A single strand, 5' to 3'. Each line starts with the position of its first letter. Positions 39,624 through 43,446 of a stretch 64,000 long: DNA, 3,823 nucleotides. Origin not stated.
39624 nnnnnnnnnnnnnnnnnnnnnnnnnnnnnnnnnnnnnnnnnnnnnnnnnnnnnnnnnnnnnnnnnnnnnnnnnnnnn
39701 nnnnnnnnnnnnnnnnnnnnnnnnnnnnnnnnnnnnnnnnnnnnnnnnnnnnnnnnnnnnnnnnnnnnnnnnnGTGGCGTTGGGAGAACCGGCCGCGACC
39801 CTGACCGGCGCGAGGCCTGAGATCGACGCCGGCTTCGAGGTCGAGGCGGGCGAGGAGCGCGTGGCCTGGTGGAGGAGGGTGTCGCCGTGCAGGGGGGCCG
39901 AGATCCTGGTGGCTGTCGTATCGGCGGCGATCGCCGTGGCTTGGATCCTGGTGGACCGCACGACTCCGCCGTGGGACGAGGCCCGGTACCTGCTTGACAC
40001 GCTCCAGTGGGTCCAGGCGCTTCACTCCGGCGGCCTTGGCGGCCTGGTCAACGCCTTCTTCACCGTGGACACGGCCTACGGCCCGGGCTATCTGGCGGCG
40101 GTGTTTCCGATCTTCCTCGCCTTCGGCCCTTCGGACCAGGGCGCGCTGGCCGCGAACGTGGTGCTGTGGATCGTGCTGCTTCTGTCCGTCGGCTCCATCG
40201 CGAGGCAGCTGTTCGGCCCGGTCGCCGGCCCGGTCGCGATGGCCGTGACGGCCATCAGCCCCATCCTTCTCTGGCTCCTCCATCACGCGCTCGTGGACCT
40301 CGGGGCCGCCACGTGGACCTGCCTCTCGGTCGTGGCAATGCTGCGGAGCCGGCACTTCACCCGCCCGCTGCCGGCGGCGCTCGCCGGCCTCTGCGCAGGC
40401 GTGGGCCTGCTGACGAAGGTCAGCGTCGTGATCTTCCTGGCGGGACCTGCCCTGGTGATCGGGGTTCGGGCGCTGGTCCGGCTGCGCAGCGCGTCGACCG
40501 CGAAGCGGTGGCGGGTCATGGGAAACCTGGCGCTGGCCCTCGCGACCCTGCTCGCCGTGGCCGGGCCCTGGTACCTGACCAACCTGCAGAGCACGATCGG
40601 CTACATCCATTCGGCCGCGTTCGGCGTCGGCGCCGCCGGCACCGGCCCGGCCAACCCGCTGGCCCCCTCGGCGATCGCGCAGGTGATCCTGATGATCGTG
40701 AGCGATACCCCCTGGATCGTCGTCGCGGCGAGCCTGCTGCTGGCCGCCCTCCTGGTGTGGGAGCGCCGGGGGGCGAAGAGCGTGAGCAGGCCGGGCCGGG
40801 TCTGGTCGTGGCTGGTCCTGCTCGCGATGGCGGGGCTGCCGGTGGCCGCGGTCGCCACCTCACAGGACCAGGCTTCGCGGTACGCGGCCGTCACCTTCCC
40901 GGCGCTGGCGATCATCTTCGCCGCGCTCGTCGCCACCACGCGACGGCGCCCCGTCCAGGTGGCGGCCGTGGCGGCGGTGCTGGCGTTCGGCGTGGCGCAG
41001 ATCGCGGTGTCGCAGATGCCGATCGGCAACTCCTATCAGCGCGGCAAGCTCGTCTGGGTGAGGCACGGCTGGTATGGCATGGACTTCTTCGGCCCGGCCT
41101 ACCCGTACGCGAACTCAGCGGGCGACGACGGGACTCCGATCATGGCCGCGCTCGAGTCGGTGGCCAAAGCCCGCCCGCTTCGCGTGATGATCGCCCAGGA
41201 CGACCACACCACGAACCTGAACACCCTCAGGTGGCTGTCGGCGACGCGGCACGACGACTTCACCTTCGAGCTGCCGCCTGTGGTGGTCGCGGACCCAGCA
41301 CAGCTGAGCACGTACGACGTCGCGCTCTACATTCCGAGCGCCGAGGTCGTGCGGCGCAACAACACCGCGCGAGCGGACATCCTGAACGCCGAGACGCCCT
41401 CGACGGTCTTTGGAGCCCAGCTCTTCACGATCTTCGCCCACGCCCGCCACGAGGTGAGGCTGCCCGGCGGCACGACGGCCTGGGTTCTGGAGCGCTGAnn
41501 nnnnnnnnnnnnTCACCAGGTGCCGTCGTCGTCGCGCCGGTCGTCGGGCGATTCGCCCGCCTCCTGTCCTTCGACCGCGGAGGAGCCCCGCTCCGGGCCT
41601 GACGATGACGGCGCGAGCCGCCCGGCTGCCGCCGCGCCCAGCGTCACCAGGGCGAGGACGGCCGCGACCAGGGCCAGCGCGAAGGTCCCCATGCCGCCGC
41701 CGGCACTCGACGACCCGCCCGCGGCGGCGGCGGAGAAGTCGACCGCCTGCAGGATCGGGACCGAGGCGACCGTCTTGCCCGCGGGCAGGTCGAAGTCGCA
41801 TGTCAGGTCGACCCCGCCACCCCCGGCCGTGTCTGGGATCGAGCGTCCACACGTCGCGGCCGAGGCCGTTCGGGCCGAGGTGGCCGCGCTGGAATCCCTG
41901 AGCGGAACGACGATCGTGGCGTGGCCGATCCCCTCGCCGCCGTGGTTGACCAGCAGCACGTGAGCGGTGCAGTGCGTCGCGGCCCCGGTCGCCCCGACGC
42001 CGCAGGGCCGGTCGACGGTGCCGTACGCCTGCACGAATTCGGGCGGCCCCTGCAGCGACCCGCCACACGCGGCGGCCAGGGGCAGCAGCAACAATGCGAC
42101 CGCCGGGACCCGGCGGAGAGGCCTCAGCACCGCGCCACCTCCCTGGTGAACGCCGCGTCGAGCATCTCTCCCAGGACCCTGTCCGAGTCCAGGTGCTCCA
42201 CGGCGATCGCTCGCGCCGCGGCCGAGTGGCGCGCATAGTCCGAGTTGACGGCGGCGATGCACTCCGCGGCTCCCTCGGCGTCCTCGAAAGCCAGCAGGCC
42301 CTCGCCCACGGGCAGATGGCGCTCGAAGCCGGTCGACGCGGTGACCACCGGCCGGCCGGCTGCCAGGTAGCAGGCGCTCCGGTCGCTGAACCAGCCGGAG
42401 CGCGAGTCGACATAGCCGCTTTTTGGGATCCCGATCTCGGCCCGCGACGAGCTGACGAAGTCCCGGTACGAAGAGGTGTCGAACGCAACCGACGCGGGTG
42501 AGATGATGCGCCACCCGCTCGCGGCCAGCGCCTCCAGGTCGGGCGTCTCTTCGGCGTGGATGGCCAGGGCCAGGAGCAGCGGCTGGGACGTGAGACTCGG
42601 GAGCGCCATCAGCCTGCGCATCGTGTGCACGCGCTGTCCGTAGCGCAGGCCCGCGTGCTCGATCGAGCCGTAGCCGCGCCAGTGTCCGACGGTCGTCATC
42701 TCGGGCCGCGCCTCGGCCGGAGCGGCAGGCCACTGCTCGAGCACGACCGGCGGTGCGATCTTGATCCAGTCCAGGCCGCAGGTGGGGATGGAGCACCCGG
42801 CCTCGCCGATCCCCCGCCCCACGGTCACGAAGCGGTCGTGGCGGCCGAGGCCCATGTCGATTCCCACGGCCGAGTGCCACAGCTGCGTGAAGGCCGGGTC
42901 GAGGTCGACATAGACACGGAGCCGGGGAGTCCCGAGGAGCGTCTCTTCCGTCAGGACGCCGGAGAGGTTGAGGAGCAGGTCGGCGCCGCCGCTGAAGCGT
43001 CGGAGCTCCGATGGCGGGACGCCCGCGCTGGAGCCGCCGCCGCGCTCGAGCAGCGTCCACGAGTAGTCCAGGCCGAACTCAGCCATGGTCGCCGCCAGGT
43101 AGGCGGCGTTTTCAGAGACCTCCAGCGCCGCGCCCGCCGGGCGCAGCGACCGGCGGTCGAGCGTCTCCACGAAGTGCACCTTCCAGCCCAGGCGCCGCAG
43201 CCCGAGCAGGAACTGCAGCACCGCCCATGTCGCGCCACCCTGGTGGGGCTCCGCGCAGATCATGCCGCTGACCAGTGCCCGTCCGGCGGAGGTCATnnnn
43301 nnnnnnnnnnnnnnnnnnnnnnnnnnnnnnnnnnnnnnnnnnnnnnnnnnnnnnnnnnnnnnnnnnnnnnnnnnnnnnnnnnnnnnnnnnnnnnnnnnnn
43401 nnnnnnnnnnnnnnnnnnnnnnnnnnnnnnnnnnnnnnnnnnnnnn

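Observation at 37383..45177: Acyl-AMP ligase + ACP + fused hydr2/hydr1-type alpha/beta hydrolases: an exosortase-A-type acylation module with no exosortase in view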

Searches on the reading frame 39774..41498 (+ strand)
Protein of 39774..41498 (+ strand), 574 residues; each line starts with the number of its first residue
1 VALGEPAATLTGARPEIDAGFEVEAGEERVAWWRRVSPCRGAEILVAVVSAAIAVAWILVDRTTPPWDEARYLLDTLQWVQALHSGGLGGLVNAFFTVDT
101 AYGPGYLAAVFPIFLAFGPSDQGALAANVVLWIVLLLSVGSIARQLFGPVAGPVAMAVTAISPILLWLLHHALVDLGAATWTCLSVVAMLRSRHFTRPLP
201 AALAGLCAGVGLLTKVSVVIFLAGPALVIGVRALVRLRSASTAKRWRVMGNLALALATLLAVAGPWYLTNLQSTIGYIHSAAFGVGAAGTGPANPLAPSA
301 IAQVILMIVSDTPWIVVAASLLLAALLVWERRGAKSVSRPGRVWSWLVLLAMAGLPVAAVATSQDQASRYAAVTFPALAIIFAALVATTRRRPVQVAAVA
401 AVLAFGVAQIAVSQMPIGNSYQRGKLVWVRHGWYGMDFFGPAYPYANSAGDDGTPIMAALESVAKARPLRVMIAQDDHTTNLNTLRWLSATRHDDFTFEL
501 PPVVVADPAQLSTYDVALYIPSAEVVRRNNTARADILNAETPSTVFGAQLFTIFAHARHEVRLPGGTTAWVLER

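Call 5: search_protein_families(library=ncbifam, proteins=[window:39774-41498:+], max_evalue=0.01)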
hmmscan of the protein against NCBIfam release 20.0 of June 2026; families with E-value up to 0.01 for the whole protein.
window:39774-41498:+ (574 aa): 0 families

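Call 6: search_protein_families(library=pfam, proteins=[window:39774-41498:+], max_evalue=0.01)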
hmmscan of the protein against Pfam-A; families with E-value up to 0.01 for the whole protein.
window:39774-41498:+ (574 aa): 1 family
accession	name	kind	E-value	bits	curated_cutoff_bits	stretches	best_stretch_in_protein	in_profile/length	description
PF13231.12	PMT_2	-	8.7e-05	23.2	26.1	1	115-259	15-154/160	Dolichyl-phosphate-mannose-protein mannosyltransferase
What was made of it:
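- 39116..41498 (+): Lipobox protein (39116-39772) and a GT-C-like membrane protein with about 10 hydrophobic segments (39774-41498), in the same operon as the FAAL. Weak PF13231 PMT_2 hit (call 6).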

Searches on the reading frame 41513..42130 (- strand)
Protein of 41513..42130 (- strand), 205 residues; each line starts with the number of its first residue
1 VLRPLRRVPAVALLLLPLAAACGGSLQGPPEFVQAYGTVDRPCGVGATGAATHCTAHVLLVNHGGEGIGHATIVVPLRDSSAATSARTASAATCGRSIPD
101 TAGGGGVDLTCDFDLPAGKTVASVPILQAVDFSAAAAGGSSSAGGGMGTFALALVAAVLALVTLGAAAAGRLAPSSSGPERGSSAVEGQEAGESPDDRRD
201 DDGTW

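Call 10: search_protein_families(library=pfam, proteins=[window:41513-42130:-], max_evalue=0.001)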
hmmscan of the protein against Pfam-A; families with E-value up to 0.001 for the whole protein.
window:41513-42130:- (205 aa): 0 families

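Call 66: search_protein_families(library=ncbifam, proteins=[window:41513-42130:-], max_evalue=0.001)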
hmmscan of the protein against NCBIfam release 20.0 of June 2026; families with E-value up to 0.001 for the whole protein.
window:41513-42130:- (205 aa): 0 families

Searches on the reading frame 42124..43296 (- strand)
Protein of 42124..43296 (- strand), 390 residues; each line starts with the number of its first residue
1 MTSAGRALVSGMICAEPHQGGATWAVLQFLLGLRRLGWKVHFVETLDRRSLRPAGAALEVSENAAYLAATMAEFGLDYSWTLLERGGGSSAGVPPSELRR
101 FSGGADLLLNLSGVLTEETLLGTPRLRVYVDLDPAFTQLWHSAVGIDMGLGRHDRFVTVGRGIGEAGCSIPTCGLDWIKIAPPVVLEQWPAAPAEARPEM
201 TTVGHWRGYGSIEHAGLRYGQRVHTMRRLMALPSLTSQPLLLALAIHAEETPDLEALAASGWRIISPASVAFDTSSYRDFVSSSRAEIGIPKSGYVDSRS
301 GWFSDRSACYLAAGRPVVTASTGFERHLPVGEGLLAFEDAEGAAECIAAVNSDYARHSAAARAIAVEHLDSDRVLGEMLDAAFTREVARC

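Call 5: search_protein_families(library=ncbifam, proteins=[window:42124-43296:-], max_evalue=0.01)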
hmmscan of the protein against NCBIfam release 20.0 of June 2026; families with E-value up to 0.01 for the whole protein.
window:42124-43296:- (390 aa): 0 families

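Call 6: search_protein_families(library=pfam, proteins=[window:42124-43296:-], max_evalue=0.01)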
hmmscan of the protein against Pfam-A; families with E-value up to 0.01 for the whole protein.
window:42124-43296:- (390 aa): 1 family
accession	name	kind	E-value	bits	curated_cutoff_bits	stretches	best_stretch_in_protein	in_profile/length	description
PF13524.12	Glyco_trans_1_2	-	5.3e-06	26.9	25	1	273-364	36-125/144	Glycosyl transferase-like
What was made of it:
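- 42124..43296 (-): GT-B-fold, GT4-like glycosyltransferase (390 aa), 1 nt downstream of the ACP; a frequent partner of the module. PF13524 at 26.9 bits (call 6).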

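Call 48: search_solved_structures(query=window:42124-43296:-, max_evalue=1)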
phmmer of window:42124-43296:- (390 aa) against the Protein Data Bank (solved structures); distinct sequences matched with E-value up to 1: 0.

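Call 61: find_homologous_proteins(query=window:42124-43296:-, max_evalue=0.00001)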
Query window:42124-43296:- (390 aa): 7011 proteins with E <= 0.00001 among 8000 candidates; the best 120 are listed.
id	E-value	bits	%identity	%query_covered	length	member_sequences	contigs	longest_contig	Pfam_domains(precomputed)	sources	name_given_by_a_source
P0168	1.4e-257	872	100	100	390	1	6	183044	PF13524.13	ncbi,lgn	-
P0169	5.5e-182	624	73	98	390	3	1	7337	PF13524.13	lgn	-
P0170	4.2e-180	617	71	100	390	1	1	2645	-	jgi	jgi:hypothetical protein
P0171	1.3e-179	616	72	98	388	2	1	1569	PF13524.13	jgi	jgi:hypothetical protein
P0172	1.9e-179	615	71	100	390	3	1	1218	-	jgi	jgi:hypothetical protein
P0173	1.8e-177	609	70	99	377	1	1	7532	PF13524.13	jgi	jgi:hypothetical protein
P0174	3.8e-176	604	69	100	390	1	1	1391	-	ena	-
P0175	5.4e-176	604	71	98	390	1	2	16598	PF13524.13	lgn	-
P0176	4.5e-175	601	71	97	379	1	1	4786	-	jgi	jgi:hypothetical protein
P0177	3.0e-174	598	70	98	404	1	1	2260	PF13524.13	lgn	-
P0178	8.2e-174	597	70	97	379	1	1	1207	-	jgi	jgi:hypothetical protein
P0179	6.5e-173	594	69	100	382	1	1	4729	PF13524.13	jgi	jgi:hypothetical protein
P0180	5.5e-172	591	69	97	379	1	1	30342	PF13524.13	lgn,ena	-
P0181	5.6e-171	587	67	98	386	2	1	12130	PF13524.13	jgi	jgi:hypothetical protein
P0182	7.3e-169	580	67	100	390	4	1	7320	-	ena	-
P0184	5.1e-163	561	67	99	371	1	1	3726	PF13524.13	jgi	jgi:hypothetical protein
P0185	4.2e-161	555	67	97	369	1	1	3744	PF13524.13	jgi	jgi:hypothetical protein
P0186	5.7e-161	554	65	98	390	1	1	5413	PF13524.13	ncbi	-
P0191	1.3e-133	464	56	94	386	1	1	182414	-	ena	-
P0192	1.4e-133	464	58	96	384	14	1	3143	PF13524.13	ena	-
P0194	2.9e-133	463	56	96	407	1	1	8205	PF13524.13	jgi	jgi:hypothetical protein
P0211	9.9e-132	458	57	96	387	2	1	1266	PF13524.13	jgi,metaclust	metaclust:\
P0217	2.5e-131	457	55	96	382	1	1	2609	PF13524.13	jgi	jgi:hypothetical protein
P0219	3.5e-131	456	56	95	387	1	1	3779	PF13524.13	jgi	-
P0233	3.7e-130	453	55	96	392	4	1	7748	PF13524.13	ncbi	-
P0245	1.6e-129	451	55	96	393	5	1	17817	PF13524.13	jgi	jgi:hypothetical protein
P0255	2.4e-129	450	54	96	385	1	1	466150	-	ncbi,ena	-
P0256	2.9e-129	450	55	96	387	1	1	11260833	-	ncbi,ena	-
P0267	6.8e-129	449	56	95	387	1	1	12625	PF13524.13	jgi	jgi:hypothetical protein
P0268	6.9e-129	449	54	96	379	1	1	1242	PF13524.13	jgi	jgi:hypothetical protein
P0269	9.5e-129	448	56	94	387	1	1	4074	PF13524.13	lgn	-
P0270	9.6e-129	448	54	97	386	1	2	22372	PF13524.13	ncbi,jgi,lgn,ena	-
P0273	1.4e-128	448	54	96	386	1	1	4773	PF13524.13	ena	-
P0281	2.4e-128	447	53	95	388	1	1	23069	PF13524.13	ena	-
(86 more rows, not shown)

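Call 62: find_encoding_contigs(protein=P0256, flank=10000, max_places=1)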
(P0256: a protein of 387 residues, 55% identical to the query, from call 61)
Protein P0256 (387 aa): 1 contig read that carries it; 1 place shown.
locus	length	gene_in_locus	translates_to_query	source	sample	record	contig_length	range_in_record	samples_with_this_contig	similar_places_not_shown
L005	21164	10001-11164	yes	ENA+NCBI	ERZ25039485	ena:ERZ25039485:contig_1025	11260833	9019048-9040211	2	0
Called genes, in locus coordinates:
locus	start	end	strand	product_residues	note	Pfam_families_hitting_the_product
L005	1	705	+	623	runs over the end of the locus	PF00535:Glycos_transf_2, PF10111:Glyco_tranf_2_2, PF13641:Glyco_tranf_2_3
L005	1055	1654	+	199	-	PF00685:Sulfotransfer_1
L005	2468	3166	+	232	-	-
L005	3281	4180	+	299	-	PF00535:Glycos_transf_2, PF10111:Glyco_tranf_2_2, PF13641:Glyco_tranf_2_3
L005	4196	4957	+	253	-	PF00534:Glycos_transf_1 (weak)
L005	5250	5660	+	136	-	-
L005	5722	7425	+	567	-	PF00535:Glycos_transf_2, PF10111:Glyco_tranf_2_2, PF13641:Glyco_tranf_2_3, PF13632:Glyco_trans_2_3 (faint)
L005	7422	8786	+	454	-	PF00535:Glycos_transf_2, PF10111:Glyco_tranf_2_2, PF13641:Glyco_tranf_2_3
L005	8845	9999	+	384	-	-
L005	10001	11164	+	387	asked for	-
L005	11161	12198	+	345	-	PF01636:APH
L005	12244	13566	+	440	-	PF03009:GDPD, PF00702:Hydrolase, PF13419:HAD_2, PF13242:Hydrolase_like (weak)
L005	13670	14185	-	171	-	PF21805:Imm5_like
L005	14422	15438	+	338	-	-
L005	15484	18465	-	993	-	PF03704:BTAD, PF13424:TPR_12 (faint), PF00931:NB-ARC (weak), PF13191:AAA_16 (weak), PF13401:AAA_22 (weak), PF25872:HTH_77 (weak)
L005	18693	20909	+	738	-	PF25778:DUF7948, PF06739:SBBP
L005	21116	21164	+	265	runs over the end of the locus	PF00106:adh_short, PF08659:KR, PF13561:adh_short_C2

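Call 63: find_encoding_contigs(protein=P0255, flank=10000, max_places=1)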
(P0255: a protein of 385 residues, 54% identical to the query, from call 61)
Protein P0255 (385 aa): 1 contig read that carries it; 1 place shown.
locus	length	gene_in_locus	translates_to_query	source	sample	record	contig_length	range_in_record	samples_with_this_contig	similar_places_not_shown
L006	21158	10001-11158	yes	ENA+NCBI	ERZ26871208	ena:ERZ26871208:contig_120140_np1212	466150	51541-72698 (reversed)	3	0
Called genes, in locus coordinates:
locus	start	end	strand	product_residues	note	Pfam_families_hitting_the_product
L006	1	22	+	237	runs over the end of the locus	PF13692:Glyco_trans_1_4, PF00534:Glycos_transf_1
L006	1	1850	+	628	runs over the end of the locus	PF00535:Glycos_transf_2, PF13641:Glyco_tranf_2_3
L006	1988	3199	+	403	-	PF00685:Sulfotransfer_1, PF13469:Sulfotransfer_3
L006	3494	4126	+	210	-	-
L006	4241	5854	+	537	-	-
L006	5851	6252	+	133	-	-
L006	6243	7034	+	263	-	PF00535:Glycos_transf_2, PF01697:Glyco_transf_92 (weak)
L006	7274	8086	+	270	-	PF13469:Sulfotransfer_3, PF00685:Sulfotransfer_1 (faint)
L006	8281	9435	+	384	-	-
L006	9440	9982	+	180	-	-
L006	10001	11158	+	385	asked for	-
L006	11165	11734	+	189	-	-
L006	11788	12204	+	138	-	PF01636:APH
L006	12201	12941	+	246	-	PF04794:YdjC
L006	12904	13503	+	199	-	-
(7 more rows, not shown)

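Call 64: find_encoding_contigs(protein=P0191, flank=10000, max_places=1)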
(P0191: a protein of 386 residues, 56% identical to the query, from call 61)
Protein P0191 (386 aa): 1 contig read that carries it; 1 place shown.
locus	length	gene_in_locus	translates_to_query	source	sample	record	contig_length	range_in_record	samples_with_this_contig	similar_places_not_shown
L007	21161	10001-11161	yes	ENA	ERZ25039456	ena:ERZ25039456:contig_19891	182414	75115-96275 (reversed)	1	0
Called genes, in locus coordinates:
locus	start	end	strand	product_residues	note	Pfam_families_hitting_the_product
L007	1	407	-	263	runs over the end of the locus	PF07995:GSDH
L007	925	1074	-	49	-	-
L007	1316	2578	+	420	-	PF00438:S-AdoMet_synt_N, PF02772:S-AdoMet_synt_M, PF02773:S-AdoMet_synt_C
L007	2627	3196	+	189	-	PF00156:Pribosyltran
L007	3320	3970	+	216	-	PF02574:S-methyl_trans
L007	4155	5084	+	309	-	-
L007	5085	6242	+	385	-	PF01717:Meth_synt_2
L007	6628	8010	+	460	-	PF03721:UDPG_MGDP_dh_N, PF00984:UDPG_MGDP_dh, PF03720:UDPG_MGDP_dh_C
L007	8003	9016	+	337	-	PF01073:3Beta_HSD, PF01370:Epimerase, PF02719:Polysacc_synt_2 (faint), PF16363:GDP_Man_Dehyd, PF07993:NAD_binding_4 (faint)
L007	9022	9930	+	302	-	PF01073:3Beta_HSD, PF01370:Epimerase, PF02719:Polysacc_synt_2 (weak), PF04321:RmlD_sub_bind, PF13460:NAD_binding_10 (weak), PF16363:GDP_Man_Dehyd, PF07993:NAD_binding_4 (weak)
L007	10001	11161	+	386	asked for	-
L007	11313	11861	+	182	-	PF08241:Methyltransf_11 (weak), PF13649:Methyltransf_25 (weak)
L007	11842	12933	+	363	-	PF01636:APH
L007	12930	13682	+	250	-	PF04794:YdjC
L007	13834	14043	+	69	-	-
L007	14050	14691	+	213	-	PF01243:PNPOx_N, PF12766:Pyridox_oxase_2, PF10590:PNP_phzG_C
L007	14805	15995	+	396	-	PF00144:Beta-lactamase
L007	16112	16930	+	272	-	PF01557:FAA_hydrolase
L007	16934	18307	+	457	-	PF01565:FAD_binding_4, PF02913:FAD-oxidase_C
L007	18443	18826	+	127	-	-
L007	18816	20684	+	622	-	-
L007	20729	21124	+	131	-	PF02310:B12-binding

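Call 95: predict_structure(alignment_id=A5)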
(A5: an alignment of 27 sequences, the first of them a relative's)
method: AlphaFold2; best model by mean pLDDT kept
length: 390 residues; sequences in the alignment: 27
mean_pLDDT: 92.1   pTM: 0.93
mean pLDDT of the five models: 92.1, 91.9, 90.9, 90.2, 89.8
residues with pLDDT >= 90: 298; 70-90: 81; 50-70: 7; < 50: 4
segments of 3 or more residues with pLDDT < 50: 388-390
pLDDT, mean of each block of 10 residues (from residue 1): 86 92 96 98 94 94 97 96 90 94 97 91 95 88 86 95 91 93 97 86 78 76 88 97 84 88 93 96 96 90 97 98 97 97 98 97 98 98 68
secondary structure, 60 per line:
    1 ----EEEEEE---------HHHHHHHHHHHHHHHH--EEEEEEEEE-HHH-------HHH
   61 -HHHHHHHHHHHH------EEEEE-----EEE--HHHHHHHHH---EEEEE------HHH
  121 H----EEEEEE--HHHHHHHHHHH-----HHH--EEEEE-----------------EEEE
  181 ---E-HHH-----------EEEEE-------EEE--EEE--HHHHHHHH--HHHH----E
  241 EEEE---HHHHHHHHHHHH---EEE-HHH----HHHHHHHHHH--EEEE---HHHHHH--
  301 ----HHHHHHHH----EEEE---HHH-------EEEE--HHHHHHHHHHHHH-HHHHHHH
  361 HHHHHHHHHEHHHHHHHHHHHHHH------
elements in order: E5-10 H20-35 E38-46 H62-73 E80-84 E90-92 H95-103 E107-111 H118-121 E126-131 H134-144 E155-159 E177-180 E200-204 E212-214 E217-219 H222-229 H232-235 E240-244 H248-259 E263-265 H274-283 E286-289 H293-298 H305-312 E317-320 E334-337 H340-352 H354-369 H371-384
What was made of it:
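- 42124..43296 (-): AF2 model pLDDT 92.1 (call 95).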

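Call 97: fold_search(model_id=the predicted structure, library=pdb)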
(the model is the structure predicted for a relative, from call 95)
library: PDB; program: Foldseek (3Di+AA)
matches with E <= 10: 1576; with E <= 0.001: 190
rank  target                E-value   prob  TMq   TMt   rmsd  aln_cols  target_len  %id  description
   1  7fga_B                6.6e-13  1.00  0.57  0.63   7.0       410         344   13  Alpha-1,2-glucosyltransferase_UDP_sucrose_tll1591 (released 2022-06-01)
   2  7fga_A                4.4e-12  1.00  0.55  0.61   7.3       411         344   14  Alpha-1,2-glucosyltransferase_UDP_sucrose_tll1591 (released 2022-06-01)
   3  8x3q_A                8.0e-12  1.00  0.54  0.60   7.4       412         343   14  tll1591 with alpha-glucan 4sugar (released 2024-10-16)
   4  7qsg_A                1.5e-11  1.00  0.59  0.61   6.6       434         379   12  Methylmannose polysaccharide mannosyltransferase from M. hassiacum (released 2023-01-25)
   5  7fg9_A                1.6e-11  1.00  0.58  0.64   6.8       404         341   13  Alpha-1,2-glucosyltransferase_UDP_tll1591 (released 2022-06-01)
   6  5zer_A                2.5e-10  1.00  0.59  0.64   6.6       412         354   14  UDP Glucose alpha tetrahydrobiopterin glycosyltransferase from Synechococcus species PCC 7942 - BH2 complex form (released 2019-03-06)
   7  3mbo_A                7.3e-10  1.00  0.62  0.65   6.6       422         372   12  Crystal Structure of the Glycosyltransferase BaBshA bound with UDP and L-malate (released 2010-09-29)
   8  4xsu_B                1.3e-09  1.00  0.60  0.63   5.8       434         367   10  Crystal structure of Anabaena Alr3699/HepE in complex with UDP and glucose (released 2016-01-13)
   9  5ze7_A                1.8e-09  1.00  0.61  0.67   6.3       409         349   14  UDP Glucose alpha tetrahydrobiopterin glycosyltransferase from Synechococcus species PCC 7942 - apo form (released 2019-03-06)
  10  6n1x                  2.7e-09  1.00  0.62  0.64   7.5       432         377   12  BshA from Staphylococcus aureus complexed with UDP and N-acetylglucosamine (released 2019-08-21)
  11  5zer_B                3.4e-09  1.00  0.56  0.62   7.1       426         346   14  UDP Glucose alpha tetrahydrobiopterin glycosyltransferase from Synechococcus species PCC 7942 - BH2 complex form (released 2019-03-06)
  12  6zn1                  3.6e-09  1.00  0.51  0.50  10.5       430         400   11  Trehalose transferase bound to alpha-D-glucopyranosyl-beta-galactopyranose from Thermoproteus uzoniensis (released 2021-01-20)
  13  1y6f_B                3.9e-09  1.00  0.56  0.55   7.0       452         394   13  alpha-glucosyltransferase in complex with UDP-glucose and DNA containing an abasic site (released 2005-08-30)
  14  9v0l                  4.6e-09  1.00  0.60  0.65   6.6       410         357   13  UDP-binding PsBGluT, a tetrahydrobiopterin glucosyltransferase from Pseudanabaena sp. Chao 1811 (released 2025-11-26)
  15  1y8z_A                4.6e-09  1.00  0.54  0.54   7.2       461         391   12  alpha-glucosyltransferase in complex with UDP and a 13-mer DNA containing a HMU base at 1.9 A resolution (released 2005-08-30)
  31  7qsg_B                1.5e-08  1.00  0.48  0.59   7.3       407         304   13  Methylmannose polysaccharide mannosyltransferase from M. hassiacum (released 2023-01-25)
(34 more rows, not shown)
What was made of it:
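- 42124..43296 (-): Foldseek matches retaining GT4 enzymes (tll1591, 7qsg, BshA, HepE, PimB') at TM 0.55-0.62 and 10-15% identity (call 97).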
